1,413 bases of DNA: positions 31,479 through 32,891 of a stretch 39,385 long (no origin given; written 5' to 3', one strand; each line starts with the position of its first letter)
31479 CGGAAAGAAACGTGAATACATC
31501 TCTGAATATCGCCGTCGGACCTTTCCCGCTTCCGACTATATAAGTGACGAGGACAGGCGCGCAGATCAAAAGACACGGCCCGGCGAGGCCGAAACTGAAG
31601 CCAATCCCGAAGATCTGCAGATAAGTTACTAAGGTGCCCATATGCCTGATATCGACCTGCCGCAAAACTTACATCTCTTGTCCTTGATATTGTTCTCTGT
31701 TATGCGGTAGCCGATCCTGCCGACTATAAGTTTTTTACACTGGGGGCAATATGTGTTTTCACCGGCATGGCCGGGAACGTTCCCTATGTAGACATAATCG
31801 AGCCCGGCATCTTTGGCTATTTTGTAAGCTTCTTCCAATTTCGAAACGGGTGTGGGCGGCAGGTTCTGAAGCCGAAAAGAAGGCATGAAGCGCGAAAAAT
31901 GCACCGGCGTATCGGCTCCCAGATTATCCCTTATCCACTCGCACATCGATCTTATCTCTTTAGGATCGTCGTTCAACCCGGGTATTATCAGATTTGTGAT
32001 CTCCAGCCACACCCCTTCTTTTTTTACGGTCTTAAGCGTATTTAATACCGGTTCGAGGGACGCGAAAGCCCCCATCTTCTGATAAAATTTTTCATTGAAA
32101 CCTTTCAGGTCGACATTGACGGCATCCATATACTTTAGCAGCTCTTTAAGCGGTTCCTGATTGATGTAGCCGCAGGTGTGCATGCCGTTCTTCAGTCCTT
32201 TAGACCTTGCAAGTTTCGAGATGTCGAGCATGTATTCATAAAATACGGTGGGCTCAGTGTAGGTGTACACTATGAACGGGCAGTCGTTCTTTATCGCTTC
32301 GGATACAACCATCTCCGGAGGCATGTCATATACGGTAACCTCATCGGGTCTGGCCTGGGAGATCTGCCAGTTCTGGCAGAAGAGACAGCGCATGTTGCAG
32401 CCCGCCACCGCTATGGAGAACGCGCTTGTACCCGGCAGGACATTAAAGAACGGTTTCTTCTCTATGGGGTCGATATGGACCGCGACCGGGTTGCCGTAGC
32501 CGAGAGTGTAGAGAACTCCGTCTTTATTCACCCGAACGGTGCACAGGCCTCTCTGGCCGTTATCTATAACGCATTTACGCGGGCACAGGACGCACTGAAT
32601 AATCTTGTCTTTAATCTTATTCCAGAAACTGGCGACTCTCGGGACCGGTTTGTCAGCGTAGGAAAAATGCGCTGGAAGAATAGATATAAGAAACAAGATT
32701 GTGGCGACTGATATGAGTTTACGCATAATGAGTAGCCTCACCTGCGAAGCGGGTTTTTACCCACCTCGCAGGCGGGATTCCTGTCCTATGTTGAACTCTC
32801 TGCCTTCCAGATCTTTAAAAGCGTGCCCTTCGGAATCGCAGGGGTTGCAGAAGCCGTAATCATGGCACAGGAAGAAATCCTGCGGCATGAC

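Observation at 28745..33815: Four-gene operon with a possibly leaderless first gene: SPASM/twitch rSAM + anchored AmmeMemo-type rSAM + CcdA-like protein + membrane spermidine-synthase fusion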

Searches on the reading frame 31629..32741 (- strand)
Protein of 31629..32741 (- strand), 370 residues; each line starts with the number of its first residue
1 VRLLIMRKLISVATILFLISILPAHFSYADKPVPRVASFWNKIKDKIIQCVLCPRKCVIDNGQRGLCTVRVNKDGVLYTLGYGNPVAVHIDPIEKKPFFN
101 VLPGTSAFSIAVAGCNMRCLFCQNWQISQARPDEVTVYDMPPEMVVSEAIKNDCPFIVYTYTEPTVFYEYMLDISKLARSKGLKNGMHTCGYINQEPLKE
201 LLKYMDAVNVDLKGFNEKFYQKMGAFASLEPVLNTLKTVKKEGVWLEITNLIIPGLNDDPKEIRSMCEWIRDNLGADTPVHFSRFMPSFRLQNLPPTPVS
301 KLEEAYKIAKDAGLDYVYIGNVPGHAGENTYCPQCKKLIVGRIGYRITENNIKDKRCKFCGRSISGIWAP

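Call 3: search_protein_families(library=pfam, proteins=[window:31629-32741:-], max_evalue=0.01)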
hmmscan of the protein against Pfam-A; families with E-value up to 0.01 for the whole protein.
window:31629-32741:- (370 aa): 2 families
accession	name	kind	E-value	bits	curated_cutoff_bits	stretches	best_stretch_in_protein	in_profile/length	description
PF04055.27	Radical_SAM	-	2.5e-26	93.2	29.5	1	113-263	5-162/166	Radical SAM superfamily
PF13353.11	Fer4_12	-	0.0014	19.4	22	1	108-213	8-116/137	4Fe-4S single cluster domain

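Call 4: search_protein_families(library=ncbifam, proteins=[window:31629-32741:-], max_evalue=0.01)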
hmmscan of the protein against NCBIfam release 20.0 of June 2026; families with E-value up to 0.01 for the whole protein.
window:31629-32741:- (370 aa): 24 families
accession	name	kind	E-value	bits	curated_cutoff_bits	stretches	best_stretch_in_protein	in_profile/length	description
TIGR04337.1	AmmeMemoSam_rS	hypoth_equivalog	4e-114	381.1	220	1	38-368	2-333/349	AmmeMemoRadiSam system radical SAM enzyme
TIGR02493.1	PFLA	equivalog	1.7e-19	70.2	231.75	1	107-271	17-184/235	pyruvate formate-lyase-activating protein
TIGR02495.1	NrdG2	equivalog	3.4e-18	65.7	131.15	1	103-273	14-183/193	anaerobic ribonucleoside-triphosphate reductase activating protein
TIGR04041.1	activase_YjjW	hypoth_equivalog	8e-15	55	250.2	1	150-287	102-240/276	YjjW family glycine radical enzyme activase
TIGR02494.1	PFLE_PFLC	subfamily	5.7e-14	52.1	174.35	1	163-280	133-249/293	glycyl-radical enzyme activating protein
NF048010.1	SfplDhtActHpsHDes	equivalog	6.7e-14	51.4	430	1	163-273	141-252/298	(2S)-3-sulfopropanediol dehydratase activating enzyme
NF008356.0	PRK11145.1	equivalog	2.5e-12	46.6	375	1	108-272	23-190/246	pyruvate formate lyase 1-activating protein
TIGR04003.1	rSAM_BssD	equivalog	1.8e-10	40.5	496.45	1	118-271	88-245/314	[benzylsuccinate synthase]-activating enzyme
NF043069.1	T4HPD_activ_SAM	equivalog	1.9e-09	37.3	425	1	162-272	132-241/299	trans-4-hydroxy-L-proline dehydratase activase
TIGR04395.1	cutC_activ_rSAM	equivalog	6.9e-09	35.4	360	1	164-273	140-248/309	choline TMA-lyase-activating enzyme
NF048008.1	SfplDhtActHpfHKleb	equivalog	9.4e-09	35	500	1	163-276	136-248/308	(2S)-3-sulfopropanediol dehydratase activating enzyme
TIGR02666.1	moaA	equivalog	1.4e-08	34.1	284.05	1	114-287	19-194/336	GTP 3',8-cyclase MoaA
NF033719.1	ind_deCO2_activ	equivalog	2.6e-08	33.5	425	1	162-273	138-248/302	indoleacetate decarboxylase activase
TIGR02668.1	moaA_archaeal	equivalog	9.7e-08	31.3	325.25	1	114-276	19-179/303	GTP 3',8-cyclase MoaA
TIGR04038.1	tatD_link_rSAM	subfamily_domain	1.2e-07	31.7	129.7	1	114-242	17-156/192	TatD family nuclease-associated radical SAM protein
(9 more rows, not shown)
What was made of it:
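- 31629..32726 (-): g2: AmmeMemoRadiSam-type (PflA-like) radical SAM enzyme, 365 aa. The rSAM Cys are C110, C114 and C117. Call 4: TIGR04337 at 381 bits against a cutoff of 220, matching residues 38-368.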

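Call 46: search_solved_structures(query=window:31629-32726:-, max_evalue=0.001, show_alignments=1)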
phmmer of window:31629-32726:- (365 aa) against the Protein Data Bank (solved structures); distinct sequences matched with E-value up to 0.001: 2.
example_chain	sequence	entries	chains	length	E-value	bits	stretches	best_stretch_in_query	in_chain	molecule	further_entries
3c8f_A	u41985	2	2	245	8.3e-12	48.1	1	104-268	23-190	Pyruvate formate-lyase 1-activating enzyme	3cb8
8fo0_A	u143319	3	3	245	1.3e-10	44.2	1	104-268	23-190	Pyruvate formate-lyase 1-activating enzyme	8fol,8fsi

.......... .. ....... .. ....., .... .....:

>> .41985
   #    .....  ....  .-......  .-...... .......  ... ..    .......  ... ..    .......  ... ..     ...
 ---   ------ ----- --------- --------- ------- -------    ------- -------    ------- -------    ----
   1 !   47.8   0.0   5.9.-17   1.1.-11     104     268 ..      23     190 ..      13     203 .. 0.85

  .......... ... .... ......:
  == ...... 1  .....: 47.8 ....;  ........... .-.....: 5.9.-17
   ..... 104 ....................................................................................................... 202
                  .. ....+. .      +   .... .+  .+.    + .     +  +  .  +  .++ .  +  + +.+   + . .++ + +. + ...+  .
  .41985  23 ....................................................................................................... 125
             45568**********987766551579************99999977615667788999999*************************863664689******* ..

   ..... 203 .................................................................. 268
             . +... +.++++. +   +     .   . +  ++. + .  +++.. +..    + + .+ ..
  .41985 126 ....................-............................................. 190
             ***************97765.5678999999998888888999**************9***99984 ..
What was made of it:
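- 31629..32726 (-): Call 46: PflA is the only solved relative.
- Closest known: Pyruvate formate-lyase activating enzyme. Same: It is the only solved sequence relative of g2, E = 8e-12 over the rSAM core (call 46).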

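Call 71: search_protein_representatives(protein=window:31629-32726:-)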
Query: 365 residues. Proteins with E-value up to 0.001 (for the whole library): 8713; up to 1e-10: 5061; up to 1e-30: 1642. The best 150 are listed.
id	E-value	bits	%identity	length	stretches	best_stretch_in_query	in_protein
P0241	1.6e-139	481.6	59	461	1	8-364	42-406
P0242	3.8e-127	440.9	51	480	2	30-364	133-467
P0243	2.9e-125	434.7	54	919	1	27-363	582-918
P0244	2.1e-124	431.9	53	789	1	30-364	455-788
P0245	1.3e-123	429.3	56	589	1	26-363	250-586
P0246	1.3e-120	419.4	54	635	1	32-365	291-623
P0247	4.0e-119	414.5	53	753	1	30-363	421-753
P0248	1.9e-118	412.3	53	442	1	32-363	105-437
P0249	2.1e-118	412.2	51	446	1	29-363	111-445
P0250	3.2e-118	411.6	53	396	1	33-364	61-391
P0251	3.2e-117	408.3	52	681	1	30-363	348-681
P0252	3.2e-113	395.1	47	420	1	39-364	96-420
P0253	4.2e-112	391.4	53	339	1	31-363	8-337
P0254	7.7e-112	390.5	51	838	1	30-364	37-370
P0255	1.4e-111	389.7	52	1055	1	30-363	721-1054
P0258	2.1e-110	385.9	51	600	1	30-363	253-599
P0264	1.2e-108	380.0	51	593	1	32-363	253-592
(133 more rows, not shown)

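Call 73: search_protein_families(library=pfam, proteins=[P0243, P0244, P0245, P0246, P0247, P0251, P0255, P0258, P0264, P0242], max_evalue=0.001)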
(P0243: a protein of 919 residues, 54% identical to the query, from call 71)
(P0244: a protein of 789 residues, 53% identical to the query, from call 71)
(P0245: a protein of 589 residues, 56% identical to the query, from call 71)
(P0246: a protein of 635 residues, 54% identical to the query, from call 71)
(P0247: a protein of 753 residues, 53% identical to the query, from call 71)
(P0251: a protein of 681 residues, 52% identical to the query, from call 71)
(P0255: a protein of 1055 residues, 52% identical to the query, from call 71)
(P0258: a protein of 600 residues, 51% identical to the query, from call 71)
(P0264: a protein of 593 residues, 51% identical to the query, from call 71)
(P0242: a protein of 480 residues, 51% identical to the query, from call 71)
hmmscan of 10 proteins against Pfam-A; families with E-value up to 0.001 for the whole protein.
P0243 (919 aa): 3 families
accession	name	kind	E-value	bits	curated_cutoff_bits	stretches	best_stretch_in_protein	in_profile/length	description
PF04055.27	Radical_SAM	-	4.1e-20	73.1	29.5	1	661-812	3-162/166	Radical SAM superfamily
PF07494.17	Reg_prop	-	2.1e-11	43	20.4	0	285-306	1-23/24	Two component regulator propeller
PF21544.3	PorZ_N_b_propeller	-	4.6e-06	27.4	27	0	60-127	76-137/154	TSS9, PorZ, N-terminal beta-propeller domain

P0244 (789 aa): 4 families
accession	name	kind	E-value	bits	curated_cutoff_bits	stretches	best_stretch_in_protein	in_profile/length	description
PF04055.27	Radical_SAM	-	3.7e-21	76.4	29.5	1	532-682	4-163/166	Radical SAM superfamily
PF04205.19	FMN_bind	-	1.3e-13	51.8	22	1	106-184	1-76/77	FMN-binding domain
PF12801.12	Fer4_5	-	8.7e-13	48.5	22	2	360-396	3-39/48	4Fe-4S binding domain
PF13353.11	Fer4_12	-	6.8e-05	23.6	22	1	528-626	8-107/137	4Fe-4S single cluster domain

P0245 (589 aa): 3 families
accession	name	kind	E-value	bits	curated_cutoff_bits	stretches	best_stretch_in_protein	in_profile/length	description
PF04055.27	Radical_SAM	-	4.8e-24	85.8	29.5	1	330-481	3-162/166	Radical SAM superfamily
PF13386.12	DsbD_2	-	1.8e-17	64.4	24.9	1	7-191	1-197/199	Cytochrome C biogenesis protein transmembrane region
PF13353.11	Fer4_12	-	7.6e-05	23.5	22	1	331-426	12-111/137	4Fe-4S single cluster domain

P0246 (635 aa): 2 families
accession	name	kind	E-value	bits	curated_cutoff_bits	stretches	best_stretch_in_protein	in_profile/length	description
PF04055.27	Radical_SAM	-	1.8e-16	61.2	29.5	1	366-513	4-158/166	Radical SAM superfamily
PF13386.12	DsbD_2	-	4.3e-16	59.8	24.9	1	9-193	3-198/199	Cytochrome C biogenesis protein transmembrane region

P0247 (753 aa): 4 families
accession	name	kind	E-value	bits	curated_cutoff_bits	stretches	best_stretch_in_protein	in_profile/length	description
PF04055.27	Radical_SAM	-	3.6e-20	73.2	29.5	1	498-646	4-160/166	Radical SAM superfamily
PF04205.19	FMN_bind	-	8.1e-13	49.3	22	1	88-165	1-75/77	FMN-binding domain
PF12801.12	Fer4_5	-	5.1e-12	46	22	2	251-285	8-42/48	4Fe-4S binding domain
PF13353.11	Fer4_12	-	5.2e-05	24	22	1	490-585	5-99/137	4Fe-4S single cluster domain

P0251 (681 aa): 3 families
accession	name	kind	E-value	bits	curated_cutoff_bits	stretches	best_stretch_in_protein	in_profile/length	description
PF04055.27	Radical_SAM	-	9.9e-19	68.5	29.5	1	425-572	4-158/166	Radical SAM superfamily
PF13353.11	Fer4_12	-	4.6e-08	33.9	22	1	416-519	4-110/137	4Fe-4S single cluster domain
PF03425.19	CBM_11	-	2.3e-06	28.2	27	1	191-281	69-166/182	Carbohydrate binding domain (family 11)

P0255 (1055 aa): 4 families
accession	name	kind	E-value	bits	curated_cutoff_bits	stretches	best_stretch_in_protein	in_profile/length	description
PF04055.27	Radical_SAM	-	6.6e-22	78.9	29.5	1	797-949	3-163/166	Radical SAM superfamily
PF12801.12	Fer4_5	-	3.8e-19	68.8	22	2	456-497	2-43/48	4Fe-4S binding domain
PF13386.12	DsbD_2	-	6e-17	62.6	24.9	1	9-209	3-197/199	Cytochrome C biogenesis protein transmembrane region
PF04205.19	FMN_bind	-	3e-10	41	22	1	286-367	1-76/77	FMN-binding domain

P0258 (600 aa): 2 families
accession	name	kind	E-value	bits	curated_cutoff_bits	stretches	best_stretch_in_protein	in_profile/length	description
PF04055.27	Radical_SAM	-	4.5e-18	66.4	29.5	1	329-493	3-161/166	Radical SAM superfamily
PF04205.19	FMN_bind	-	1.4e-05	26.1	22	1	124-192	5-72/77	FMN-binding domain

P0264 (593 aa): 2 families
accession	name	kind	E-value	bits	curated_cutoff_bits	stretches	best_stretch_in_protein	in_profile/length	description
PF04055.27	Radical_SAM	-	2.1e-19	70.8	29.5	1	327-483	3-158/166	Radical SAM superfamily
PF04205.19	FMN_bind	-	1.8e-09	38.5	22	1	122-195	4-76/77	FMN-binding domain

P0242 (480 aa): 1 family
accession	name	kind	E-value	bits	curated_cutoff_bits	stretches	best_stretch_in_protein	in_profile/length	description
PF04055.27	Radical_SAM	-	1.6e-23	84.1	29.5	1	209-361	3-162/166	Radical SAM superfamily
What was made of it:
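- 30979..31641 (-): g3: CcdA-like DsbD_2 membrane protein, 220 aa, with invariant P22-C23-x3-C27-x-P29 and P136-C137-x-P139. DsbD_2-rSAM fusions P0245, P0246 and P0255 (call 73).
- On CcdA/DsbD_2 transmembrane reductant carrier: Direct fusion of DsbD_2 to the rSAM in P0245, P0246 and P0255 suggests the rSAM itself may be the acceptor (call 73).
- DsbD_2-rSAM fusion proteins P0245 and P0246 exist (call 73).
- Tried and rejected: The useful fusions were with DsbD_2, FMN_bind and Fer4_5 instead (call 73).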

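Call 74: find_encoding_contigs(protein=P0245, flank=6000, max_places=2)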
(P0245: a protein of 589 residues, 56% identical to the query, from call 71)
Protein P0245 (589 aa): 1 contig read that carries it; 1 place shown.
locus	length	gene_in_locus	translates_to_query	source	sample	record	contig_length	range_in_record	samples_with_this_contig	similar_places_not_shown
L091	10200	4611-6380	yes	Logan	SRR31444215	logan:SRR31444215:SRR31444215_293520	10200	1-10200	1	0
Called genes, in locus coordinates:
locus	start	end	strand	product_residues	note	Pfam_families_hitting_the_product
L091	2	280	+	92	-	?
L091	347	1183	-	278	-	-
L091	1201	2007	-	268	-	-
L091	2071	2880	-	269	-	-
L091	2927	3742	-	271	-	-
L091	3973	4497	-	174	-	PF13371:TPR_9 (faint), PF00515:TPR_1 (faint), PF07719:TPR_2 (faint), PF13174:TPR_6 (faint), PF13181:TPR_8 (faint), PF13414:TPR_11 (weak), PF14559:TPR_19, PF13432:TPR_16, +1 more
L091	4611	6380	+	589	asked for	PF13386:DsbD_2, PF04055:Radical_SAM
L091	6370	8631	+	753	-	PF01564:Spermine_synth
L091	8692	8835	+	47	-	-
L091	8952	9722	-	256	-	PF07238:PilZ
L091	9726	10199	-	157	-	?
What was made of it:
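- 30979..31641 (-): L091 context (call 74).
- P0245 is followed, with an 11-nt overlap, by a 753-aa g4 homologue (call 74). Gene fusions g3-g2 exist (call 73), and one sits with an adjacent g4 (call 74).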

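Call 75: find_encoding_contigs(protein=P0255, flank=6000, max_places=2)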
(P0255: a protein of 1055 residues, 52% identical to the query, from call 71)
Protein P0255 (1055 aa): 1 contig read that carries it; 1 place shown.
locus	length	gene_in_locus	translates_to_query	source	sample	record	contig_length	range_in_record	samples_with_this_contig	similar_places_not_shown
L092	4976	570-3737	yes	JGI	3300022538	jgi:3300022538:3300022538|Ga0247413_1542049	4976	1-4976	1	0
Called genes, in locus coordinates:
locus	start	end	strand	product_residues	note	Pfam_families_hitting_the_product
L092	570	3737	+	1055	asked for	PF13386:DsbD_2, PF04205:FMN_bind, PF12801:Fer4_5, PF04055:Radical_SAM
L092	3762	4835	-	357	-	-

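Call 76: find_encoding_contigs(protein=P0244, flank=6000, max_places=2)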
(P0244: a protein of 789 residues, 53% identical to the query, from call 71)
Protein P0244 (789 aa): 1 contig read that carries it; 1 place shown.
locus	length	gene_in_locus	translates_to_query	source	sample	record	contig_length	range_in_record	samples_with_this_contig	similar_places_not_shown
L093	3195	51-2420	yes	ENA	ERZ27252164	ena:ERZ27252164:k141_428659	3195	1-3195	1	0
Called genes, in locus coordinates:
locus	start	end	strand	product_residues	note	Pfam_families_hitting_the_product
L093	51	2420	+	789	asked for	PF04205:FMN_bind, PF12801:Fer4_5, PF04055:Radical_SAM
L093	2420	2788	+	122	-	PF03733:YccF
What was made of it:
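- Tried and rejected: L092 and L093 were too short to show the context of the NapH-like fusions (calls 75, 76).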

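Call 77: find_encoding_contigs(protein=P0243, flank=6000, max_places=2)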
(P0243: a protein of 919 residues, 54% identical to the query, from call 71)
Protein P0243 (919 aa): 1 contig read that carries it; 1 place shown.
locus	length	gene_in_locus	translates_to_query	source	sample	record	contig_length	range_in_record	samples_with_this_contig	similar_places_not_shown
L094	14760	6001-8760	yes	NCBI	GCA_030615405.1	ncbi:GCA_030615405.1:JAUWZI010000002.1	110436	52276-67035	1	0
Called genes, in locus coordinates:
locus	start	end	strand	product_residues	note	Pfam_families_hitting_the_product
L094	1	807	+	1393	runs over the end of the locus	PF14870:PSII_BNR (faint), PF02012:BNR (faint), PF15902:Sortilin-Vps10, PF25852:DUF6242_C (weak), PF15902:Sortilin-Vps10 (weak)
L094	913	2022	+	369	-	PF04055:Radical_SAM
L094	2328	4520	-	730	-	PF02012:BNR (faint), PF14870:PSII_BNR (faint), PF15902:Sortilin-Vps10 (weak)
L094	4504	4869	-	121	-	-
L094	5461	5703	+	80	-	-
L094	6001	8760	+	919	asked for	PF07494:Reg_prop (faint), PF04055:Radical_SAM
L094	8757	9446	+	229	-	-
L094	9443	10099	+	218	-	PF02683:DsbD_TM, PF13386:DsbD_2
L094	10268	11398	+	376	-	PF00764:Arginosuc_synth (faint), PF02540:NAD_synthase (faint), PF03054:tRNA_Me_trans, PF20259:tRNA_Me_trans_M, PF20258:tRNA_Me_trans_C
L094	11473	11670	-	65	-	PF00313:CSD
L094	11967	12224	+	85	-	PF03144:GTP_EFTU_D2 (weak)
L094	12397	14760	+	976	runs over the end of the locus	PF00580:UvrD-helicase, PF13245:AAA_19, PF13604:AAA_30 (faint), PF13361:UvrD_C, PF13538:UvrD_C_2 (faint), PF12705:PDDEXK_1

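Call 86: find_related_loci(query=A5, collection=metagenome_contigs, flank=8000)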
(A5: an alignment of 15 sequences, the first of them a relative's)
Query A5 (387 aa) in metagenome_contigs; peptide patterns used: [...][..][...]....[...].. (x = any residue, [..] = any of these).
600 stretches matched a pattern (row limit reached: there are more); 591 encode a relative of the query (tblastn E <= 1e-3); the best 80 are kept; 80 distinct loci.
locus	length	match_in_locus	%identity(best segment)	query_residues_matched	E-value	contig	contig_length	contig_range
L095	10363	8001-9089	56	9-387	8e-143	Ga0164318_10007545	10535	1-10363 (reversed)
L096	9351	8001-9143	54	7-387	1e-140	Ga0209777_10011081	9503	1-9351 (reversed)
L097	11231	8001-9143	54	7-387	4e-139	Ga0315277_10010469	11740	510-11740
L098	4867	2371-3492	54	9-386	4e-139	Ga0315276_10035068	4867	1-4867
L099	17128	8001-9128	52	7-387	3e-137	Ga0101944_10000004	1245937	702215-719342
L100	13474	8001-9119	52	10-387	1e-136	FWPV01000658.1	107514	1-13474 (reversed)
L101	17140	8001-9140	51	4-387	6e-136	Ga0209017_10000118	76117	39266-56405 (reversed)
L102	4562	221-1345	52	8-387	2e-137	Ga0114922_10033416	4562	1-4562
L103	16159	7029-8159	53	10-386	1e-134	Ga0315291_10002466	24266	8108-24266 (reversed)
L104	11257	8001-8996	55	56-387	2e-133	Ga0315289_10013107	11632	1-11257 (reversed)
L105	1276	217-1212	55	56-387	4e-145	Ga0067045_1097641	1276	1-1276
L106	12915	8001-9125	50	9-386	7e-132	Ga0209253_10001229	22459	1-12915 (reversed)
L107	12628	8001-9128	52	8-386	1e-131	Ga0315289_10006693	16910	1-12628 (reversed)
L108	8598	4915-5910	55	56-387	8e-131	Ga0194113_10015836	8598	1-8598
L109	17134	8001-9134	48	6-387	2e-130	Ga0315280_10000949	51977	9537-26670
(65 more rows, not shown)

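Call 91: search_protein_families(library=padloc, proteins=[window:31629-32726:-], max_evalue=0.001)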
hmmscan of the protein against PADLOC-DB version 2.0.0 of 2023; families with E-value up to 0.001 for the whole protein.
window:31629-32726:- (365 aa): 2 families
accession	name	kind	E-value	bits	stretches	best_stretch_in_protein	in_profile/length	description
PDLC02904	pVip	-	3e-05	21.7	1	109-252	12-153/262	Viperins associated with kinases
PDLC02903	pVip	-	3.6e-05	21.4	1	109-230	9-122/257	Viperins not associated with kinases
